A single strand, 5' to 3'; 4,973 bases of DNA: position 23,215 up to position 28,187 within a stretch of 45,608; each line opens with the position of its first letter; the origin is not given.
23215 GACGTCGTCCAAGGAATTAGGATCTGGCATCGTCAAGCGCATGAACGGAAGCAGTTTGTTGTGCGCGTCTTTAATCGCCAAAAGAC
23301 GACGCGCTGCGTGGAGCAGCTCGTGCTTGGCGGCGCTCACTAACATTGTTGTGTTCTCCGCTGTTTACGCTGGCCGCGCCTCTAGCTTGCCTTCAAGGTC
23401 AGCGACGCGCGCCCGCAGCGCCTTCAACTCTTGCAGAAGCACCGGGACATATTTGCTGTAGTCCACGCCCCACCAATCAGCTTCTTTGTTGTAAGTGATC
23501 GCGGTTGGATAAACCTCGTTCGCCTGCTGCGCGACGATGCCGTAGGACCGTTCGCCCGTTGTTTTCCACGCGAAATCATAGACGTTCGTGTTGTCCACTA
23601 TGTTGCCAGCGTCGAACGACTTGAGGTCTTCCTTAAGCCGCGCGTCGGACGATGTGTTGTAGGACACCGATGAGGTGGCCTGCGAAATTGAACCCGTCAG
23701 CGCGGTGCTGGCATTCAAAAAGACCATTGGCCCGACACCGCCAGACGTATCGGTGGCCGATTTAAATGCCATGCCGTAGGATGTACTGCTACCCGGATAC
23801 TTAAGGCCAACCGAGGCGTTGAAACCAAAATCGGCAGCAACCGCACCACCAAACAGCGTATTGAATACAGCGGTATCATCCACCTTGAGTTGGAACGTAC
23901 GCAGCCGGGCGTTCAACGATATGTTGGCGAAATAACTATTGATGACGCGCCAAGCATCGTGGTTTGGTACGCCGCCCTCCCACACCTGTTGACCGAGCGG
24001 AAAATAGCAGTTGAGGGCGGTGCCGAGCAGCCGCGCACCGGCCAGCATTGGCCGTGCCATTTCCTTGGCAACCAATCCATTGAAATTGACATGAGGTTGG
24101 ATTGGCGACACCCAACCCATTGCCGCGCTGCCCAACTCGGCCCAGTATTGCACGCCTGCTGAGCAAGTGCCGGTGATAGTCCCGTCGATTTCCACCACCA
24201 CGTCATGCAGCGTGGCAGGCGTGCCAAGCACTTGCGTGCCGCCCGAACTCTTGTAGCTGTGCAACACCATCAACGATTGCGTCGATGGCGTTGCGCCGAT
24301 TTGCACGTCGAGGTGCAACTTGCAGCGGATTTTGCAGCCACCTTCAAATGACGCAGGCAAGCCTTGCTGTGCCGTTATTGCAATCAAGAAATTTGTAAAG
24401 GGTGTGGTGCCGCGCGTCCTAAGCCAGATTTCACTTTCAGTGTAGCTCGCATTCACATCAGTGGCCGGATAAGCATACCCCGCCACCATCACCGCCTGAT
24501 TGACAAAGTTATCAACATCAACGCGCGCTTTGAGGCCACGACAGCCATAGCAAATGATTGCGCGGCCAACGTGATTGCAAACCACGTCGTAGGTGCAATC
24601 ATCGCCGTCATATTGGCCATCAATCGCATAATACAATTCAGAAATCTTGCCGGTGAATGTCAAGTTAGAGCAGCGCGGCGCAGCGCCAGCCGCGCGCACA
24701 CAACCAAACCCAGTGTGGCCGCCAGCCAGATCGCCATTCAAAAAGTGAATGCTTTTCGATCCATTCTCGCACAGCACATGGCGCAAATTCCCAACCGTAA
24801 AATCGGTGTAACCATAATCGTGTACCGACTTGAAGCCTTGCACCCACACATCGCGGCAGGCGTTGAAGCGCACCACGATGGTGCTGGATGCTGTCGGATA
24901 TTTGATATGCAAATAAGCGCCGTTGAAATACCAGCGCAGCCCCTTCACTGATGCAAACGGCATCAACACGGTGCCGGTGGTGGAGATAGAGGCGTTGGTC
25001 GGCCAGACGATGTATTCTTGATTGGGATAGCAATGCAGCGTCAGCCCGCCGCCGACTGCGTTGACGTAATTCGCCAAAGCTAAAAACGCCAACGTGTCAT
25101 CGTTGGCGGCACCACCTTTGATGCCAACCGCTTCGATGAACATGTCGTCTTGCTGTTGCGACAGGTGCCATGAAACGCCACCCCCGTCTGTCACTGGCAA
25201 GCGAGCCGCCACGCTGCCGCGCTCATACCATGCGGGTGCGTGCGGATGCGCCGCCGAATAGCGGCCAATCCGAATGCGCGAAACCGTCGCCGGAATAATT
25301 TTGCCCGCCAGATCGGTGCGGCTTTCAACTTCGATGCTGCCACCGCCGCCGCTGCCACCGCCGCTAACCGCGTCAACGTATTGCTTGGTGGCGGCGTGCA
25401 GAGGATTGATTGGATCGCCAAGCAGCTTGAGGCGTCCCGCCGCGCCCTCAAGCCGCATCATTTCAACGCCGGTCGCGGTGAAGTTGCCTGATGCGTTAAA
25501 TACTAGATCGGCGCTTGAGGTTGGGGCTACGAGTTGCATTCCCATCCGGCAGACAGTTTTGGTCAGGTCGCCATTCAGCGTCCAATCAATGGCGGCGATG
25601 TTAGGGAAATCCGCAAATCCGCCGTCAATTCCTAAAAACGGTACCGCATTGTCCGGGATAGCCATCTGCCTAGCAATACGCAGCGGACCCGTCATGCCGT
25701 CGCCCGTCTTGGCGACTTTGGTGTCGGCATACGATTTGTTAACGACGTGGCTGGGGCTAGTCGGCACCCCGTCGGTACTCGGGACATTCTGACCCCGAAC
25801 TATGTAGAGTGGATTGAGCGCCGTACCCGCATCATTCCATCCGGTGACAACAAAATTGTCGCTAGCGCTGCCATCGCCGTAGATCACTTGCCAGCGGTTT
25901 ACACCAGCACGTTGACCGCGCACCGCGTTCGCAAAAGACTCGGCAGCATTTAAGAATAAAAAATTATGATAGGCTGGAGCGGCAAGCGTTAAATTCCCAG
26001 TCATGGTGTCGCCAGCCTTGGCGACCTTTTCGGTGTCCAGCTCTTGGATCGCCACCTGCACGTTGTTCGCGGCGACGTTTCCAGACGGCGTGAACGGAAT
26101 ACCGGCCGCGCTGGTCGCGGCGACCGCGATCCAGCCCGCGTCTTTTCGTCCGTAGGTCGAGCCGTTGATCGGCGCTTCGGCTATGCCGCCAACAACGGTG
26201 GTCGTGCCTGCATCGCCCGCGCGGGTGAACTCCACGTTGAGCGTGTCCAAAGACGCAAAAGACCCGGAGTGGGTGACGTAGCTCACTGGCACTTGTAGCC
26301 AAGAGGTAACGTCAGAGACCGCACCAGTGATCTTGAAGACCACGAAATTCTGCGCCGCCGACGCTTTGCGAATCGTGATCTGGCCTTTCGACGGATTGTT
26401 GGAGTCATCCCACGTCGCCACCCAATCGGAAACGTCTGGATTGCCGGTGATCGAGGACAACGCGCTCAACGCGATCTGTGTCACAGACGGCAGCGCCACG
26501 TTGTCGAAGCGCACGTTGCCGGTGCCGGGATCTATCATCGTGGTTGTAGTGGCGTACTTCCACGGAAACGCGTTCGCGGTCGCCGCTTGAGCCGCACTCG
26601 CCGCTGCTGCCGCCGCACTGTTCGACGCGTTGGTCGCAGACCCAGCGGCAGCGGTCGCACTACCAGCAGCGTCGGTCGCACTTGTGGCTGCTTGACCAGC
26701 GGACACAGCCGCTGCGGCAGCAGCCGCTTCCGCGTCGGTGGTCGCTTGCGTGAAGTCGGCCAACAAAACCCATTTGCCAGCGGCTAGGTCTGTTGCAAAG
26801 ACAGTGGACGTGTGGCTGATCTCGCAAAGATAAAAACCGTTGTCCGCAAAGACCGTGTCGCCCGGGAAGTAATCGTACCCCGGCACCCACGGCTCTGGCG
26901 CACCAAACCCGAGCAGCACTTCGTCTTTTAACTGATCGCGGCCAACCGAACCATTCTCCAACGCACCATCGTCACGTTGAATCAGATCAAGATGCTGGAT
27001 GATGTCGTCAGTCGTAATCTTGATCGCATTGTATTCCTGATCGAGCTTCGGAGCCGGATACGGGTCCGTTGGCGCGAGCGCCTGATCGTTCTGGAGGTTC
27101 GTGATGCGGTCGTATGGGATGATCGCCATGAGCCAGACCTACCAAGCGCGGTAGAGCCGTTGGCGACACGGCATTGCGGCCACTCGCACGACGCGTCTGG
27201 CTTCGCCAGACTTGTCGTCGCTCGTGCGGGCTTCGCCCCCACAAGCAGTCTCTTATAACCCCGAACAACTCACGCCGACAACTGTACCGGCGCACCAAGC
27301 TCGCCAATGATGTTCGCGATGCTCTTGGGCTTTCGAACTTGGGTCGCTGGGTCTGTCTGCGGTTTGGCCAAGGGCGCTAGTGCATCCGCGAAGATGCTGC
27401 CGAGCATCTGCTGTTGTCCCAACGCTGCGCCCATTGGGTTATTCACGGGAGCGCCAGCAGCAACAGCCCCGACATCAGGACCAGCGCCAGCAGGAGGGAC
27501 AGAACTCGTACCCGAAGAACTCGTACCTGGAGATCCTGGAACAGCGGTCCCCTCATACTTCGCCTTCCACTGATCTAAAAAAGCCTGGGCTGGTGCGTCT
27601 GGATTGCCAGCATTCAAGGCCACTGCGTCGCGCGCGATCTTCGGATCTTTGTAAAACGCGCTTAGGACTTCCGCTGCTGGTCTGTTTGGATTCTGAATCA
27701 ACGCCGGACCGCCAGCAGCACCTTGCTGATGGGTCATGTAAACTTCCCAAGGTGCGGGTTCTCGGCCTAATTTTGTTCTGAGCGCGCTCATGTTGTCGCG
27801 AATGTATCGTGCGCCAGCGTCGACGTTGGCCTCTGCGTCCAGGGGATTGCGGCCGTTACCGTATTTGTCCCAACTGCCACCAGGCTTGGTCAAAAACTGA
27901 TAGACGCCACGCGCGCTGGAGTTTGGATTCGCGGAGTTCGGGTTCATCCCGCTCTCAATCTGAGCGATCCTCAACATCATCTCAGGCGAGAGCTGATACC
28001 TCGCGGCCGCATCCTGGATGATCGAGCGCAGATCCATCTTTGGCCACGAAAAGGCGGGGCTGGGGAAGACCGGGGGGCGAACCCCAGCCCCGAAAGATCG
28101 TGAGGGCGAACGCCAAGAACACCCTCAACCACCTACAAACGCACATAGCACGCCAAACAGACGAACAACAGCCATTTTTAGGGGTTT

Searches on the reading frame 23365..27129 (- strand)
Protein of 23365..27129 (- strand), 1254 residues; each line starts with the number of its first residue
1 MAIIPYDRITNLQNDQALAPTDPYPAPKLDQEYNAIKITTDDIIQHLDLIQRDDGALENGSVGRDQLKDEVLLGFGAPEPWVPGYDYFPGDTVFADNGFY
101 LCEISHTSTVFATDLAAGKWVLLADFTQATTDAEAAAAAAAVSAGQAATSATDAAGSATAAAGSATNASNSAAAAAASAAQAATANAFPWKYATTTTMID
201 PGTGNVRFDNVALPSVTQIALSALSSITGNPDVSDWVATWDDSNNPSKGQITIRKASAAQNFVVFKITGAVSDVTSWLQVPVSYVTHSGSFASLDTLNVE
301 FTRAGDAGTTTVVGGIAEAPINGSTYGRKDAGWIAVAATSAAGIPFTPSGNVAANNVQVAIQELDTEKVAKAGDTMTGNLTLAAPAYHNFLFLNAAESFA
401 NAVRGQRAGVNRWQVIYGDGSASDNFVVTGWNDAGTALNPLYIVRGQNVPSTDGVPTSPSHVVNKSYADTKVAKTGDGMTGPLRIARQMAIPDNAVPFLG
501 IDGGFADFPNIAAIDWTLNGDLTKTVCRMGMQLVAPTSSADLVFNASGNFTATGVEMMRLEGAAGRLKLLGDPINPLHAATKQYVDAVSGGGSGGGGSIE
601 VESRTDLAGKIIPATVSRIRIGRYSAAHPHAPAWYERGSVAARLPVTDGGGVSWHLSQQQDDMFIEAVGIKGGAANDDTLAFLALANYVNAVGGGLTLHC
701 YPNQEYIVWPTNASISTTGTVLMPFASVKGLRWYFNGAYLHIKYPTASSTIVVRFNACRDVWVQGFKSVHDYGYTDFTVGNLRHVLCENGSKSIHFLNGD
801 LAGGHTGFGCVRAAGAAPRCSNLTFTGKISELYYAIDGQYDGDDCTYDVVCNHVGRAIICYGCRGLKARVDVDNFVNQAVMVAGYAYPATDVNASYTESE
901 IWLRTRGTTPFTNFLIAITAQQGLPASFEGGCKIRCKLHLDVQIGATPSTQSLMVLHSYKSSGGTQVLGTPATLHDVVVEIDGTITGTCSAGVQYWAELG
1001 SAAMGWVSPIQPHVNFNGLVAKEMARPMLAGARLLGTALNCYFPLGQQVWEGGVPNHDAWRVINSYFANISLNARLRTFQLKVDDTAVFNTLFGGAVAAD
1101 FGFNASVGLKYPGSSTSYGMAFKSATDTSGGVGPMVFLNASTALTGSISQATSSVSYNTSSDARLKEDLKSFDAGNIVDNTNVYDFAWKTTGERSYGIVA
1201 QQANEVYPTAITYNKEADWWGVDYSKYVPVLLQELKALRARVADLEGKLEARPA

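Call 11: search_protein_families(library=phrogs, proteins=[window:23365-27129:-], max_evalue=0.001)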
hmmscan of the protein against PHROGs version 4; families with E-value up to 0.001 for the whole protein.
window:23365-27129:- (1254 aa): 8 families
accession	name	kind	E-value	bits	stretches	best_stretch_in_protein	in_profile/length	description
phrog_5668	-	tail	2.2e-26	93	1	1057-1249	1345-1558/1567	tail fiber protein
phrog_19195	-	head and packaging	7e-11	41.5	1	1114-1216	1236-1345/1425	virion structural protein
phrog_6578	-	tail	4.7e-08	32.3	1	127-186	126-187/1210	tail fiber protein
phrog_6121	-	head and packaging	2.3e-05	25.1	1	1138-1213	300-374/392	virion structural protein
phrog_33119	-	tail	3.3e-05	23.7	1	1156-1249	544-634/643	long tail fiber protein distal subunit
phrog_28992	-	unknown function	0.00029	21.1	1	1140-1239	226-326/343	-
phrog_4563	-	tail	0.00076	19.8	0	1140-1244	206-324/346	tail fiber protein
phrog_5481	-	tail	0.00081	18.9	1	1141-1214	905-973/1043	tail fiber protein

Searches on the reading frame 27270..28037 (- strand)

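Call 11: search_protein_families(library=phrogs, proteins=[window:27270-28037:-], max_evalue=0.001)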
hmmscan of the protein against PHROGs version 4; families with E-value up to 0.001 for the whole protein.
window:27270-28037:- (255 aa): 11 families
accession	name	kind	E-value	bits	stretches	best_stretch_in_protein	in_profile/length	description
phrog_22520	-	unknown function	2.8e-28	100.2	1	5-169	10-161/330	-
phrog_4067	-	other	1.2e-18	67.9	1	4-134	671-810/980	transglycosylase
phrog_3201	-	tail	5e-17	61.9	1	5-132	2023-2168/2408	tail fiber protein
phrog_11561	-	unknown function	3.1e-14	53.3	1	6-164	325-484/853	-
phrog_342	-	head and packaging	1.7e-11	43.9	1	3-218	15-245/1235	internal virion protein with endolysin domain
phrog_2013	-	tail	1.6e-07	31.4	1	5-85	470-547/657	lytic tail protein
phrog_35176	-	unknown function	1.8e-07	30.7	1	8-140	107-233/1124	-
phrog_12507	-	other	1.9e-05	25.7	1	3-87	10-91/260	transglycosylase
phrog_3310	-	other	0.00018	22.2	1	17-53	159-195/231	transglycosylase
phrog_15428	-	unknown function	0.00027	22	1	26-80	97-147/168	-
phrog_14342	-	tail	0.00068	20.4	0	2-85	140-218/272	lytic tail fiber protein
